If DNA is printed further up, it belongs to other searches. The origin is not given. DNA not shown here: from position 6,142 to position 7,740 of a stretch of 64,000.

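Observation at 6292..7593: Multipass (6-7 TM) membrane protein with C-terminal RGS box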

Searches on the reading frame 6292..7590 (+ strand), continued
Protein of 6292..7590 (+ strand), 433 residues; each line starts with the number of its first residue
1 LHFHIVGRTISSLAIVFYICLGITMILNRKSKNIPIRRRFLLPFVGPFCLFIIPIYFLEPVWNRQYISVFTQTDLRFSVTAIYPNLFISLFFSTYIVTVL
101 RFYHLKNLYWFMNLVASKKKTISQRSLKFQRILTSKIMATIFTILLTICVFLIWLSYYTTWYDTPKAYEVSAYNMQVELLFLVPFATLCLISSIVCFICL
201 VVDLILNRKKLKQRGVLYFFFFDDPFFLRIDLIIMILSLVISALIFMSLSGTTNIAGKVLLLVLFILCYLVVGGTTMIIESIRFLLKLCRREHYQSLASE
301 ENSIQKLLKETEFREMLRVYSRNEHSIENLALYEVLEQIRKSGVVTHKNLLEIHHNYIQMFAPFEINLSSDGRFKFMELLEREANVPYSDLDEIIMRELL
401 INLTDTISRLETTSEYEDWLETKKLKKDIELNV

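Call 49: predict_structure(alignment_id=A2)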
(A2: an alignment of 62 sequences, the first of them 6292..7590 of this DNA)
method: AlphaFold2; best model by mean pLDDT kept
length: 433 residues; sequences in the alignment: 62
mean_pLDDT: 89.8   pTM: 0.88
mean pLDDT of the five models: 89.8, 88.1, 87.8, 87.6, 87.2
residues with pLDDT >= 90: 314; 70-90: 80; 50-70: 39; < 50: 0
segments of 3 or more residues with pLDDT < 50: none
pLDDT, mean of each block of 10 residues (from residue 1): 77 95 92 89 96 81 58 63 92 97 92 84 89 95 98 93 78 71 94 97 95 95 94 97 91 85 96 96 90 70 83 96 94 97 97 96 93 97 94 96 93 93 94 82
secondary structure, 60 per line:
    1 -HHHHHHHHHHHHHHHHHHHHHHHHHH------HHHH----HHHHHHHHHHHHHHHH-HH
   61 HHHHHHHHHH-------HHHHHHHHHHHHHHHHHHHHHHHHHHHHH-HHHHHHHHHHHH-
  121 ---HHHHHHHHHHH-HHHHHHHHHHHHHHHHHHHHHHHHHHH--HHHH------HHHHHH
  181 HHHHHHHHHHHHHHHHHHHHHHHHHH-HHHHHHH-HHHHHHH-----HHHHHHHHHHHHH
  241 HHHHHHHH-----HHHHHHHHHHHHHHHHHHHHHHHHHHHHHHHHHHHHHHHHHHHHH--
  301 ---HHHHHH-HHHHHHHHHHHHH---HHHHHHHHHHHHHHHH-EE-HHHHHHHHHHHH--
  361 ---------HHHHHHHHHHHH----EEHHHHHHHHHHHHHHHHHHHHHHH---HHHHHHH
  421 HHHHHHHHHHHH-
elements in order: H2-27 H34-37 H42-57 H59-70 H78-106 H108-119 H124-134 H136-162 H165-168 H175-206 H208-214 H216-222 H228-248 H254-298 H304-309 H311-323 H327-342 H347-358 H370-381 H388-410 H414-432

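Call 56: find_related_loci(query=window:6316-7590:+, collection=metagenome_contigs, flank=3000)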
Query window:6316-7590:+ (425 aa) in metagenome_contigs; peptide patterns used: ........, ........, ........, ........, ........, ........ (x = any residue, [..] = any of these).
87 stretches matched a pattern, but none encodes a relative of the query by tblastn (E <= 1e-3).

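Call 69: list_cluster_members(proteins=[P0005, P0006, P0007, P0009, P0010, P0012, P0015, P0020, P0039, P0046])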
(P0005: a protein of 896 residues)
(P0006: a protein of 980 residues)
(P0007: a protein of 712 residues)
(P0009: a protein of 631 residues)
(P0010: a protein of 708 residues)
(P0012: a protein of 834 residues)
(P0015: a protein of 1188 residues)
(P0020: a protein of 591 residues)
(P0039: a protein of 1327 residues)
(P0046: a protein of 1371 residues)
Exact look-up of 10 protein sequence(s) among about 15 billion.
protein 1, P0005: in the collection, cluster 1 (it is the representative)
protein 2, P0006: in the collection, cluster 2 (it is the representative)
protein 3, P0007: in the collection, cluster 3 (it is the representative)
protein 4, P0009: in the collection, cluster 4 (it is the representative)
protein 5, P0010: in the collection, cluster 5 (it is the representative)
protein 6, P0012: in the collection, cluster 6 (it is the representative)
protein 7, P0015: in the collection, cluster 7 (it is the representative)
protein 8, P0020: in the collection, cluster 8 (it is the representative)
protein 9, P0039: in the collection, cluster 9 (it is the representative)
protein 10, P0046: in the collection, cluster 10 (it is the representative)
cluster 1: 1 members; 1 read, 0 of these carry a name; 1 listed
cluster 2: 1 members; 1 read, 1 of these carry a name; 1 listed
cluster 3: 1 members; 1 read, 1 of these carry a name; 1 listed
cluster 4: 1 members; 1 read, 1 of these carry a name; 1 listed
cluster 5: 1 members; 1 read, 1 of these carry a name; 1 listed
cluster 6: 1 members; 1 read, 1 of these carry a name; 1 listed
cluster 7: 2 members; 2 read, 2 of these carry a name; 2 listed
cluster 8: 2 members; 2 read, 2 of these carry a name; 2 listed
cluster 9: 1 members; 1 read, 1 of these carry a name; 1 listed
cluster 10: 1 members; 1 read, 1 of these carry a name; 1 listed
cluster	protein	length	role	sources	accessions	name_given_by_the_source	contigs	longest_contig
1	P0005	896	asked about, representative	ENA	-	-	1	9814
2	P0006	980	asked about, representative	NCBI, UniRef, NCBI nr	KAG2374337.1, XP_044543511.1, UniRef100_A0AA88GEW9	hypothetical protein C9374_010907 [Naegleria lovaniensis] | RGS domain-containing protein n=1 Tax=Naegleria lovaniensis TaxID=51637 ... | uncharacterized protein C9374_010907 [Naegleria lovaniensis]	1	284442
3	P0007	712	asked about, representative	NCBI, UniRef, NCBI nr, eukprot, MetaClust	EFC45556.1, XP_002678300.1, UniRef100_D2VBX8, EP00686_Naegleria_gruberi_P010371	predicted protein [Naegleria gruberi] | Predicted protein n=1 Tax=Naegleria gruberi TaxID=5762 RepID=D2VBX8_NAEGR | uncharacterized protein NAEGRDRAFT_66373 [Naegleria gruberi]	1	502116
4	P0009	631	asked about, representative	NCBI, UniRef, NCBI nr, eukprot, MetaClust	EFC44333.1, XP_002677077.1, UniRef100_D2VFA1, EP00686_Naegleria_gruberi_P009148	predicted protein [Naegleria gruberi] | Predicted protein n=1 Tax=Naegleria gruberi TaxID=5762 RepID=D2VFA1_NAEGR | uncharacterized protein NAEGRDRAFT_67552 [Naegleria gruberi]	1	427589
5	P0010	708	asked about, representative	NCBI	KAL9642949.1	hypothetical protein ABK040_010642 [Willaertia magna]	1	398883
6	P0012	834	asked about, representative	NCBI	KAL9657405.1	hypothetical protein ABK040_014393 [Willaertia magna]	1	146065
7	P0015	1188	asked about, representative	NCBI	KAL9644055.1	hypothetical protein ABK040_005523 [Willaertia magna]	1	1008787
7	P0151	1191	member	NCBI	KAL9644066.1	hypothetical protein ABK040_005533 [Willaertia magna]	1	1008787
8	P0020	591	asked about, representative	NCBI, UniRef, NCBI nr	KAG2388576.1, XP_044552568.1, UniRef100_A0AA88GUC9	hypothetical protein C9374_000015 [Naegleria lovaniensis] | RGS domain-containing protein n=1 Tax=Naegleria lovaniensis TaxID=51637 ... | uncharacterized protein C9374_000015 [Naegleria lovaniensis]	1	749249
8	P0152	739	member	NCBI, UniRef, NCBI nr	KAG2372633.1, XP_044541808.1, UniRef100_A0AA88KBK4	hypothetical protein C9374_013697 [Naegleria lovaniensis] | RGS domain-containing protein n=1 Tax=Naegleria lovaniensis TaxID=51637 ... | uncharacterized protein C9374_013697 [Naegleria lovaniensis]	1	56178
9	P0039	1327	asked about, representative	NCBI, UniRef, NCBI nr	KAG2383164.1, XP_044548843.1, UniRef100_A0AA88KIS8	hypothetical protein C9374_004501 [Naegleria lovaniensis] | RGS domain-containing protein n=1 Tax=Naegleria lovaniensis TaxID=51637 ... | uncharacterized protein C9374_004501 [Naegleria lovaniensis]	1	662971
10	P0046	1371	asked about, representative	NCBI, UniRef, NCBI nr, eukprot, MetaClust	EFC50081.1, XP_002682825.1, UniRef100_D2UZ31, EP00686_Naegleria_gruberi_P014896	hypothetical protein NAEGRDRAFT_77883 [Naegleria gruberi] | RGS domain-containing protein n=1 Tax=Naegleria gruberi TaxID=5762 RepID=D2UZ31_NAEGR | uncharacterized protein NAEGRDRAFT_77883 [Naegleria gruberi]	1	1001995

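Call 70: find_encoding_contigs(protein=P0046, flank=1500, max_places=2)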
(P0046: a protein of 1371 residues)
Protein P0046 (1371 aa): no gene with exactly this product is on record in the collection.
